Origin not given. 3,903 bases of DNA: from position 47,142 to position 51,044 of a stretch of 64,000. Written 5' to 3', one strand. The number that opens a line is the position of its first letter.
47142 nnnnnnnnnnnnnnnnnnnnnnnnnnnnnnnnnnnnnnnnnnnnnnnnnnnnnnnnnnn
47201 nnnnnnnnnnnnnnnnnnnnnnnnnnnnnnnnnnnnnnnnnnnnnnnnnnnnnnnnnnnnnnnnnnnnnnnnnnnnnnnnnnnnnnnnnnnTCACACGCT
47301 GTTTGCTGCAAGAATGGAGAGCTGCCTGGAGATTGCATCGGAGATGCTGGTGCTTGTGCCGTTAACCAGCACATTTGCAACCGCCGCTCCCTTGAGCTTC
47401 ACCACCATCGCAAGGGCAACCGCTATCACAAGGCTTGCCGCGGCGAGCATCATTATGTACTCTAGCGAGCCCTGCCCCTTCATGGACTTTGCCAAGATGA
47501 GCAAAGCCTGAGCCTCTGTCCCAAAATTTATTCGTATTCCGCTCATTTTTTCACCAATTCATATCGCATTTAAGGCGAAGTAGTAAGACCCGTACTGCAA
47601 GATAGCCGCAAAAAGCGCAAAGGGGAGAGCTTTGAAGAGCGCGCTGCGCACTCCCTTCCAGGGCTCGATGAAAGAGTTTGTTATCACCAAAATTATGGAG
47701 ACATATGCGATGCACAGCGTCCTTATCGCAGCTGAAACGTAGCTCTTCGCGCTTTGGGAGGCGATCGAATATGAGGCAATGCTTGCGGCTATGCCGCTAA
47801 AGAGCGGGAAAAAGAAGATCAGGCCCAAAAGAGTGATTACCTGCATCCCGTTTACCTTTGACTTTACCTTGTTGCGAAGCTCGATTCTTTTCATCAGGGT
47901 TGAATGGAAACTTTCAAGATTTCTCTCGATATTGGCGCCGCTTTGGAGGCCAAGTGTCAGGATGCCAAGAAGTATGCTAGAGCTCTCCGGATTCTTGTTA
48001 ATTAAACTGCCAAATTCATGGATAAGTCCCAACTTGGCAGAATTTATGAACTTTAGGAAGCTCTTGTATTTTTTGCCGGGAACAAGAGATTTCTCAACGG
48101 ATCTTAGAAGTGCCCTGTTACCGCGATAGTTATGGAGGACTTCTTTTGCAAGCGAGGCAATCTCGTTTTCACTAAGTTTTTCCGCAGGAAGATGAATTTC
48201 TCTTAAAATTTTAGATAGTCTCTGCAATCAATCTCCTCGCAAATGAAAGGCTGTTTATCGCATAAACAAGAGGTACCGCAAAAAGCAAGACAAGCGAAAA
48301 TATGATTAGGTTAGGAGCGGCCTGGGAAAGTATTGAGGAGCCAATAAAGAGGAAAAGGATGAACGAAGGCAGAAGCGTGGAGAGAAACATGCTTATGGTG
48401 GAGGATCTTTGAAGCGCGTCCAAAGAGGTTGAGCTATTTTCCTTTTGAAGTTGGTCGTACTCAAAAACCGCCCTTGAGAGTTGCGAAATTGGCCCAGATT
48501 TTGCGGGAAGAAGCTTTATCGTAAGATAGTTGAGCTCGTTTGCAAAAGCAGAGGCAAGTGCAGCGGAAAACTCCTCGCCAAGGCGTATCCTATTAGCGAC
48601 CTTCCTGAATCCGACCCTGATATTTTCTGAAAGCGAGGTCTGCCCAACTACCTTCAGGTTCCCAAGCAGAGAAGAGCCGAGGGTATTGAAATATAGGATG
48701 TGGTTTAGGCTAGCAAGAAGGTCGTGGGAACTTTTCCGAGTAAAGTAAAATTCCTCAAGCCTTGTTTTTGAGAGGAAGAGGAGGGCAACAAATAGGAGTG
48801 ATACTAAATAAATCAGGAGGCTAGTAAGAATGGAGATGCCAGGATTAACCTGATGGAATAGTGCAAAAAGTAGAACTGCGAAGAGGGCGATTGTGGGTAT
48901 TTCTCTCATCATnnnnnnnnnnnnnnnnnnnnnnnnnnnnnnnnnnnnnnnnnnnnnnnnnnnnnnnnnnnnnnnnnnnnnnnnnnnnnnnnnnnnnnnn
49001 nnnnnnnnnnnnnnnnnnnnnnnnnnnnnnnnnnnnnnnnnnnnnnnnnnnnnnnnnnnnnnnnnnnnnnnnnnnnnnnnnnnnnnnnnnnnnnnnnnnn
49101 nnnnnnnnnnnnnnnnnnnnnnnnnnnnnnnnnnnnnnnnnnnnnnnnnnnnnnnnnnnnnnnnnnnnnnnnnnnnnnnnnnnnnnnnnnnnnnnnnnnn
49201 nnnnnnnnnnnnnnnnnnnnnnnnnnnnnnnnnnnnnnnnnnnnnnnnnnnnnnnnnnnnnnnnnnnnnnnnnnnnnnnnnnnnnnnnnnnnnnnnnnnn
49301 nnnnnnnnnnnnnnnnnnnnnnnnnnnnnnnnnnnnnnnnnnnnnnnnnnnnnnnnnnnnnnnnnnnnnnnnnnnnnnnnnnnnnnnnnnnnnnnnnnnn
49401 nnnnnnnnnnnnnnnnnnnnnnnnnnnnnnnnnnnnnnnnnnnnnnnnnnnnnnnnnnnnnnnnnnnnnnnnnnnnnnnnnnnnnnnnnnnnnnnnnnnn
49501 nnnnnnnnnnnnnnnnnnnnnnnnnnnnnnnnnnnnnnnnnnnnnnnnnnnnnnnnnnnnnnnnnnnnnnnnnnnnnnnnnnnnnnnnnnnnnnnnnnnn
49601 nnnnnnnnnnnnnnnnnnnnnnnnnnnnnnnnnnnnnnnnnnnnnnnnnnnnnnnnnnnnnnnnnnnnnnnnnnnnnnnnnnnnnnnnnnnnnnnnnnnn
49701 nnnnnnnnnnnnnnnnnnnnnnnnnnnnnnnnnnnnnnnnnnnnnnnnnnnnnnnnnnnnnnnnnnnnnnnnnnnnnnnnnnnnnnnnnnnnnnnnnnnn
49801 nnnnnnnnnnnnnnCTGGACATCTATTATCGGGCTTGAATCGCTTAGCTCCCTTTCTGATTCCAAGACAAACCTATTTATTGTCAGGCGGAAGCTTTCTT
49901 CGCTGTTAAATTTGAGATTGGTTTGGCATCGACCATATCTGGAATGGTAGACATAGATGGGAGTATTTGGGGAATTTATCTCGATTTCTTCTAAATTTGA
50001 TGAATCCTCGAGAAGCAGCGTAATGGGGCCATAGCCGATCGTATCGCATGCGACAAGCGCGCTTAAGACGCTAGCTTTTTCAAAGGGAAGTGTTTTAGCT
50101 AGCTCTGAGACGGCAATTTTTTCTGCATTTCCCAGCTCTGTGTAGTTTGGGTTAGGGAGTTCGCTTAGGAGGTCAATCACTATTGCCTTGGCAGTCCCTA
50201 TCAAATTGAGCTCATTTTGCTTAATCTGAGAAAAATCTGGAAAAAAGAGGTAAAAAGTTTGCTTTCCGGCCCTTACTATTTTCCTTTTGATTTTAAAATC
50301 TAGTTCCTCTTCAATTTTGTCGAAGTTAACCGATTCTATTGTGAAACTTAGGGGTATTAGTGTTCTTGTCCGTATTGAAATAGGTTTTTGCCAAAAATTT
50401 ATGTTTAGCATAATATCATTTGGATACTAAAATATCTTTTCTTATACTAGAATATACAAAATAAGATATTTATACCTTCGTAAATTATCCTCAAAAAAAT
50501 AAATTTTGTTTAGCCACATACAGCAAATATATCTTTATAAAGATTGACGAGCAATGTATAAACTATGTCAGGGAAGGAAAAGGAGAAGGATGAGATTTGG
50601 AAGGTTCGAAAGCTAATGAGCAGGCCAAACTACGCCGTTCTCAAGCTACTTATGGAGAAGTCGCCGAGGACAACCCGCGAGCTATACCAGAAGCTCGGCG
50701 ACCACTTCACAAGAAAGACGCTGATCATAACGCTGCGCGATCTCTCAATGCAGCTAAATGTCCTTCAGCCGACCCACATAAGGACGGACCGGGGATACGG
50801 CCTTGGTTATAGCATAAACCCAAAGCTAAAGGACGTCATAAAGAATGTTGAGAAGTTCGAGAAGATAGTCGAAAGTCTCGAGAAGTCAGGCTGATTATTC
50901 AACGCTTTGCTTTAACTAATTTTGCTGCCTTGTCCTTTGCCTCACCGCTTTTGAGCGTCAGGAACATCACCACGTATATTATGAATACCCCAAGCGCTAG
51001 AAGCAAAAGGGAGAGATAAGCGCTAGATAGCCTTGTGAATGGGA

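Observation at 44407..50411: Compact 10-gene type IV filament (Tad/Epd-like) operon: ATPase, two half-size platform proteins and six or seven pilin-like genes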

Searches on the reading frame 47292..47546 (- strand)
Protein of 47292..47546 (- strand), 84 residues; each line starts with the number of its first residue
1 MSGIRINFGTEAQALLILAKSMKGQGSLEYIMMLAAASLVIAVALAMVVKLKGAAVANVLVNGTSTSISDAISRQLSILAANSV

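Call 3: search_protein_families(library=pfam, proteins=[window:47292-47546:-], max_evalue=1)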
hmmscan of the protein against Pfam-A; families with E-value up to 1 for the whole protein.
window:47292-47546:- (84 aa): 1 family
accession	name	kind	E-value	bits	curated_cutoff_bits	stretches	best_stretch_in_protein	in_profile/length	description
PF04021.17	Class_IIIsignal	-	0.0014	19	23.7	1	23-45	2-24/27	Class III signal peptide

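Call 4: search_protein_families(library=ncbifam, proteins=[window:47292-47546:-], max_evalue=1)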
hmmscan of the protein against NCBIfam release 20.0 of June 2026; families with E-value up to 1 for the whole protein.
window:47292-47546:- (84 aa): 0 families

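Call 77: search_protein_families(library=pfam, alignment_id=A8, max_evalue=1)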
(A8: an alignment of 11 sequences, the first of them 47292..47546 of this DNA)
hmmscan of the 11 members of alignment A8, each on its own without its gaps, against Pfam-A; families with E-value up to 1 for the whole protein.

A. member 1, window:47292-47546:- (84 aa): 1 family
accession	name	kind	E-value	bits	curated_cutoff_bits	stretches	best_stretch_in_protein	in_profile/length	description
PF04021.17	Class_IIIsignal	-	0.0014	19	23.7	1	23-45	2-24/27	Class III signal peptide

B. families by the number of members that match (of 11 scanned): 7 families
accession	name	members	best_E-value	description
PF04021.17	Class_IIIsignal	11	1.3e-05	Class III signal peptide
PF04982.19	TM_HPP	2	0.0045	HPP, transmembrane region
PF03259.23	Robl_LC7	1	0.0038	Roadblock/LC7 domain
PF11446.13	DUF2897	1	0.02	Protein of unknown function (DUF2897)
PF25774.1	CC_CEP250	1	0.022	CEP250 coiled coil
PF19530.4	Ndh2_N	1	0.047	NAD(P)H-quinone oxidoreductase subunit 2 N-terminal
PF02495.22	TGBp3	1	0.16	Triple gene block 3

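Call 78: search_solved_structures(query=A8, max_evalue=10)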
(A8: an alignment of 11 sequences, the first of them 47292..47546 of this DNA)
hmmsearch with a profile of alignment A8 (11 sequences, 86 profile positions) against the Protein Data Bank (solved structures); distinct sequences matched with E-value up to 10: 0.

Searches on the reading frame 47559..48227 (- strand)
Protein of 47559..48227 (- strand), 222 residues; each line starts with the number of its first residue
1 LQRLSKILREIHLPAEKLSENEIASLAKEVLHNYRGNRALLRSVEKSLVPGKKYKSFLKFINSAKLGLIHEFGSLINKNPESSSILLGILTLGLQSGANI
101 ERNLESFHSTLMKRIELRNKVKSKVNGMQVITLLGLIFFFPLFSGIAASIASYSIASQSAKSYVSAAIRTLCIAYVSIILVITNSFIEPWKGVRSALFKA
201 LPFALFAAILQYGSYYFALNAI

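Call 3: search_protein_families(library=pfam, proteins=[window:47559-48227:-], max_evalue=1)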
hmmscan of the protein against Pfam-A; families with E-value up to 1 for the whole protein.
window:47559-48227:- (222 aa): 4 families
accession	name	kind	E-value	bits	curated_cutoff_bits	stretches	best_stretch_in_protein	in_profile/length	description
PF21388.2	SPATA2_PUB-like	-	0.11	12.5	27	1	150-191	50-91/193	Spermatogenesis-associated protein 2, PUB-like domain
PF01788.22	PsbJ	-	0.14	12.5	30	1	125-149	15-38/39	PsbJ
PF00482.28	T2SSF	-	0.16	12.3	25.2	1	84-144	61-121/125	Type II secretion system (T2SS), protein F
PF23133.1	DUF7050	-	0.17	11.9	27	1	18-68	54-101/159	Domain of unknown function (DUF7050)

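Call 4: search_protein_families(library=ncbifam, proteins=[window:47559-48227:-], max_evalue=1)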
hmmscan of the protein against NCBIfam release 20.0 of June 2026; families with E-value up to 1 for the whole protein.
window:47559-48227:- (222 aa): 2 families
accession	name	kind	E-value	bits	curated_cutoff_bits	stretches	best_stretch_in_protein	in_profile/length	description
NF002722.0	PRK02565.1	equivalog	0.081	12.6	57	1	125-149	24-47/48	photosystem II reaction center protein J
NF046000.1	MAG1210_fam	subfamily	0.24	10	275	1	95-183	30-116/550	MAG1210 family protein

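Call 40: search_solved_structures(query=A2, max_evalue=10)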
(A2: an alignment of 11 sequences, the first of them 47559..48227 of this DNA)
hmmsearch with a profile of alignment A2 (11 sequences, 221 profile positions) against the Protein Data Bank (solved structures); distinct sequences matched with E-value up to 10: 12.
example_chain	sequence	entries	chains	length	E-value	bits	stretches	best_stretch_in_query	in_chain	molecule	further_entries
6lpd_A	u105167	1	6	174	0.27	14.1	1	42-116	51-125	Ferritin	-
6rzt_A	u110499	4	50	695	0.32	13.8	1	28-69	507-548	Putative mitochondrial dynamin protein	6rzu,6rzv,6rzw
3mlg_A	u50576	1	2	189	0.45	13.3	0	74-124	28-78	2X chimera of Helicobacter pylori protein HP0242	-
6ql4_A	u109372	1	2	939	0.48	13.2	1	28-69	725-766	Putative mitochondrial dynamin protein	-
1jem_A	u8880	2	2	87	0.62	12.9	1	62-100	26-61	HISTIDINE CONTAINING PROTEIN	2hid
8g8i_A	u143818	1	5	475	0.69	12.7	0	76-112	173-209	C3HR3_9r_shift4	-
9r1o_A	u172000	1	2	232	0.7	12.7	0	21-62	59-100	sc-apCC-6-DPH-NR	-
2hpr_A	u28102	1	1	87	1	12.1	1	62-100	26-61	HISTIDINE-CONTAINING PHOSPHOCARRIER PROTEIN HPR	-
4m3l_A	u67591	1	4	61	1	12.1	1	2-49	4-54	E3 ubiquitin-protein ligase TRIM63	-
2z5h_T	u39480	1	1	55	1.1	12.1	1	74-117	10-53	Troponin T, fast skeletal muscle isoforms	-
5lm1_A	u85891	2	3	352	2.3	11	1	15-131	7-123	Tyrosine-protein phosphatase non-receptor type 23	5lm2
8eoz_B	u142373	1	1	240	3.6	10.4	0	42-112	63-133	C3HR3_4r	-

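Call 42: search_protein_families(library=pfam, alignment_id=A2, max_evalue=1)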
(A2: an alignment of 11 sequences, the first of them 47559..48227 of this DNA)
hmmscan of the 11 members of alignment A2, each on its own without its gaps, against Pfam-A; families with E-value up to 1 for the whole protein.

A. member 1, window:47559-48227:- (222 aa): 4 families
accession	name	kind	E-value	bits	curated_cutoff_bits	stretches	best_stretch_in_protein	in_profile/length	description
PF21388.2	SPATA2_PUB-like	-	0.11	12.5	27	1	150-191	50-91/193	Spermatogenesis-associated protein 2, PUB-like domain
PF01788.22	PsbJ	-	0.14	12.5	30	1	125-149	15-38/39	PsbJ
PF00482.28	T2SSF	-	0.16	12.3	25.2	1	84-144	61-121/125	Type II secretion system (T2SS), protein F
PF23133.1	DUF7050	-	0.17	11.9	27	1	18-68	54-101/159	Domain of unknown function (DUF7050)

B. families by the number of members that match (of 11 scanned): 8 families
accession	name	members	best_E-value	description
PF00482.28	T2SSF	6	2.7e-06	Type II secretion system (T2SS), protein F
PF04246.17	RseC_MucC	2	0.04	Positive regulator of sigma(E), RseC/MucC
PF01788.22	PsbJ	2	0.14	PsbJ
PF20168.4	PDS5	1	0.037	Sister chromatid cohesion protein PDS5 protein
PF20990.2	DUF2207_C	1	0.073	Predicted membrane protein (DUF2207) C-terminal domain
PF21388.2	SPATA2_PUB-like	1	0.11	Spermatogenesis-associated protein 2, PUB-like domain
PF23133.1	DUF7050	1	0.17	Domain of unknown function (DUF7050)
PF00198.28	2-oxoacid_dh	1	0.3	2-oxoacid dehydrogenases acyltransferase (catalytic domain)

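Call 89: search_protein_families(library=ncbifam, alignment_id=A2, max_evalue=1)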
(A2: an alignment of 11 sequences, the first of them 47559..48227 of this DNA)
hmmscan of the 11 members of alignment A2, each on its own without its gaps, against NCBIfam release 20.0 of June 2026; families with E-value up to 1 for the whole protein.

A. member 1, window:47559-48227:- (222 aa): 2 families
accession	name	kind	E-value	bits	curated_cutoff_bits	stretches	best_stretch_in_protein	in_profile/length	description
NF002722.0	PRK02565.1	equivalog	0.081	12.6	57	1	125-149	24-47/48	photosystem II reaction center protein J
NF046000.1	MAG1210_fam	subfamily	0.24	10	275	1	95-183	30-116/550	MAG1210 family protein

B. families by the number of members that match (of 11 scanned): 6 families
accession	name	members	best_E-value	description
NF006945.0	PRK09427.1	1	0.024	bifunctional indole-3-glycerol-phosphate synthase TrpC/phosphoribosylanthranilate isomerase TrpF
NF004813.0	PRK06163.1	1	0.049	hypothetical protein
NF002722.0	PRK02565.1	1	0.081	photosystem II reaction center protein J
NF043032.1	archaea_histone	1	0.085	histone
NF000474.1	tet_ABC_46_A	1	0.23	tetracycline efflux ABC transporter Tet(46) subunit A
NF046000.1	MAG1210_fam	1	0.24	MAG1210 family protein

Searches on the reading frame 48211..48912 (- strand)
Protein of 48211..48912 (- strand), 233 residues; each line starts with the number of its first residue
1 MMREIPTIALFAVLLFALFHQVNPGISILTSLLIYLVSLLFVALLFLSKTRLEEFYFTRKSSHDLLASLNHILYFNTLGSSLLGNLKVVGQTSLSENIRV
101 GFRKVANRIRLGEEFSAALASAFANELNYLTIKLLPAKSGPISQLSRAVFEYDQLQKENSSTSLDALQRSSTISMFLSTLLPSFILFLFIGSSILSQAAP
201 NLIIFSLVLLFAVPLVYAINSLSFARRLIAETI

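Call 3: search_protein_families(library=pfam, proteins=[window:48211-48912:-], max_evalue=1)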
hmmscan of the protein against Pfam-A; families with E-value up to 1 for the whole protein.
window:48211-48912:- (233 aa): 1 family
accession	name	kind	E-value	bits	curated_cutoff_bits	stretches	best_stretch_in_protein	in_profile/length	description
PF02453.23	Reticulon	-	0.66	10.3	31.8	0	184-219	109-145/157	Reticulon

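Call 4: search_protein_families(library=ncbifam, proteins=[window:48211-48912:-], max_evalue=1)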
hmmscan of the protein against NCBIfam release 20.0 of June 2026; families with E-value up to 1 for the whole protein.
window:48211-48912:- (233 aa): 1 family
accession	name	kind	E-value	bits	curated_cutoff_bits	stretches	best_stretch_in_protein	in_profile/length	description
TIGR01218.1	Gpos_tandem_5TM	subfamily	0.045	13.5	35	1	6-48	73-115/208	tandem five-TM protein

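Call 41: search_solved_structures(query=A1, max_evalue=10)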
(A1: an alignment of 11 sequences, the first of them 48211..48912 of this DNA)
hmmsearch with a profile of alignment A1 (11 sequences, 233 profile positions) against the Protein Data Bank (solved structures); distinct sequences matched with E-value up to 10: 14.
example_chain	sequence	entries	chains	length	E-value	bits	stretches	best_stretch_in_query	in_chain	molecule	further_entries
2nrj_A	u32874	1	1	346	0.083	16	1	54-134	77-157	Hbl B protein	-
6qle_Q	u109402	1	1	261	0.092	15.9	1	47-104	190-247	Inner kinetochore subunit OKP1,Inner kinetochore subunit OKP1,Inner kinetochore subunit OK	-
7alw_A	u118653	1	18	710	0.15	15.2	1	6-53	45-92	Low calcium response protein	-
6qld_Q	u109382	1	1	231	0.17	15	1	47-102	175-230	Inner kinetochore subunit OKP1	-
7eyf_A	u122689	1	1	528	0.18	14.9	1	52-153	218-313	Nuclear pore complex protein Nup155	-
10dq_Q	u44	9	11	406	0.19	14.9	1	47-104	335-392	Inner kinetochore subunit OKP1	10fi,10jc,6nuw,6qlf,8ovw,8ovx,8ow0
2whn_A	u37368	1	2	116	0.47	13.6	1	69-130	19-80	PILUS ASSEMBLY PROTEIN PILC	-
7r1y_A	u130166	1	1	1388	1.9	11.6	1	52-153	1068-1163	Nuclear pore complex protein Nup155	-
7awa_A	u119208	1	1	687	1.9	11.6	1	5-53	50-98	Secretion system apparatus protein SsaV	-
8gji_A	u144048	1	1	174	2.1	11.5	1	48-120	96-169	GCG binder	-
6xj1_A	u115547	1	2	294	3.2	10.9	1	50-149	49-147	Cell division control protein 15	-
9ge5_J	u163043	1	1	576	3.3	10.8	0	17-162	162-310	Actin-related protein 5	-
6hts_H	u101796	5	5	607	3.7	10.6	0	17-162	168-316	Actin-related protein 5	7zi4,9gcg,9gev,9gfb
8ppr_Z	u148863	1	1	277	9.3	9.3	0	80-176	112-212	ZW10 interactor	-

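Call 43: search_protein_families(library=pfam, alignment_id=A1, max_evalue=1)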
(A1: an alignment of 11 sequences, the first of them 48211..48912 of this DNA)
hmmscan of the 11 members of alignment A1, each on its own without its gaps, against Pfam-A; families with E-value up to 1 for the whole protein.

A. member 1, window:48211-48912:- (233 aa): 1 family
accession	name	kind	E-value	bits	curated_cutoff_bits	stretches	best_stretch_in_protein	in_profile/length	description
PF02453.23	Reticulon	-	0.66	10.3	31.8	0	184-219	109-145/157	Reticulon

B. families by the number of members that match (of 11 scanned): 12 families
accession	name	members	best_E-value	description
PF00482.28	T2SSF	3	0.015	Type II secretion system (T2SS), protein F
PF20990.2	DUF2207_C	2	0.0096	Predicted membrane protein (DUF2207) C-terminal domain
PF17401.7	DUF5407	1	0.015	Family of unknown function (DUF5407)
PF24672.1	DUF7654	1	0.032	Domain of unknown function (DUF7654)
PF16805.11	Trans_coact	1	0.076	Phage late-transcription coactivator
PF01040.23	UbiA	1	0.098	UbiA prenyltransferase family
PF14015.11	DUF4231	1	0.12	Protein of unknown function (DUF4231)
PF07083.16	DUF1351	1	0.22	Protein of unknown function (DUF1351)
PF12130.13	bMERB_dom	1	0.26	Bivalent Mical/EHBP Rab binding domain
PF24838.2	8xMP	1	0.29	Octameric membrane protein family (8xMP)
PF11377.13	DUF3180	1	0.61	Protein of unknown function (DUF3180)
PF02453.23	Reticulon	1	0.66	Reticulon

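Call 87: find_homologous_proteins(query=A1, max_evalue=0.001)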
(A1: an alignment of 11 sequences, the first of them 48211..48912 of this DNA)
Query A1 (11 sequences) (233 aa, profile of the alignment): 3 proteins with E <= 0.001 among 8000 candidates.
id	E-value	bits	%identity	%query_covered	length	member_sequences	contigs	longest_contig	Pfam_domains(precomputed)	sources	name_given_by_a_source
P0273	8.7e-71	257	29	97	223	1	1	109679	-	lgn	-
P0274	1.3e-69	253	100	100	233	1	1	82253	-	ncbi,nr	ncbi:MAG: hypothetical protein KGH53_00845 [Candidatus Micrarchaeota archaeon]|nr:hypothetical prote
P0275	6.6e-58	214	26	75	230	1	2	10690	-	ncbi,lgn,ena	-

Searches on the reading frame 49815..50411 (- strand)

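Call 54: search_protein_families(library=pfam, proteins=[window:49815-50411:-], max_evalue=0.1)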
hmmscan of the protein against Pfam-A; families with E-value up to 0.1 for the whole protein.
seq(199 aa): 1 family
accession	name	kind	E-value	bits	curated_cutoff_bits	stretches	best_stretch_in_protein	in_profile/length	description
PF19807.5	DUF6290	-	0.058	14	27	0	19-44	25-50/72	Family of unknown function (DUF6290)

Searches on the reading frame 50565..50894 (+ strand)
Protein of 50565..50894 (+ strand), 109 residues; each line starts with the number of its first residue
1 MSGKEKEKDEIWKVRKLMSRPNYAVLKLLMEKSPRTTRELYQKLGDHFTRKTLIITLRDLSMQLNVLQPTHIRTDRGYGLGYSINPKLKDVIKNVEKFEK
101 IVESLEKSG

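Call 7: search_protein_families(library=pfam, proteins=[window:50565-50894:+], max_evalue=0.01)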
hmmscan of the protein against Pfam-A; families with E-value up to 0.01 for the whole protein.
window:50565-50894:+ (109 aa): 0 families

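Call 50: search_solved_structures(query=A3, max_evalue=10)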
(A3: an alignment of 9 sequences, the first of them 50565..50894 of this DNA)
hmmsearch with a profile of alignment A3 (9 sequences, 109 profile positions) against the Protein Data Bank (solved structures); distinct sequences matched with E-value up to 10: 2.
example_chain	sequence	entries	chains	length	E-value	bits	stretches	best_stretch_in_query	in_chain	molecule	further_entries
2p9x_A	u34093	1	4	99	0.087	15.9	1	45-94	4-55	Hypothetical protein PH0832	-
1xgw_A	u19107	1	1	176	0.72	12.9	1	53-96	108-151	Epsin 4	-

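Call 93: search_protein_families(library=pfam, alignment_id=A3, max_evalue=1)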
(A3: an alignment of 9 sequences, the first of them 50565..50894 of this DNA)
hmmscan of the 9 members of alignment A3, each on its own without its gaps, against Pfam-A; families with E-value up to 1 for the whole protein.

A. member 1, window:50565-50894:+ (109 aa): 2 families
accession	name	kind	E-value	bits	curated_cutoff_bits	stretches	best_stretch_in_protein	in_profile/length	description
PF04912.19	Dynamitin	-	0.037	13.8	31.8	1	30-100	229-290/396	Dynamitin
PF18506.7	RelB-like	-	0.085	13.1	27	1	87-109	13-35/62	RelB Antitoxin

B. families by the number of members that match (of 9 scanned): 6 families
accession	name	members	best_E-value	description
PF25212.1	HVO_A0114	6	0.0071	HVO_A0114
PF04912.19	Dynamitin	2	0.037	Dynamitin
PF18506.7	RelB-like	1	0.085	RelB Antitoxin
PF01022.26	HTH_5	1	0.1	Bacterial regulatory protein, arsR family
PF12840.13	HTH_20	1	0.11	Helix-turn-helix domain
PF21151.2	CSN1_C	1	0.24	COP9 signalosome complex subunit 1, C-terminal helix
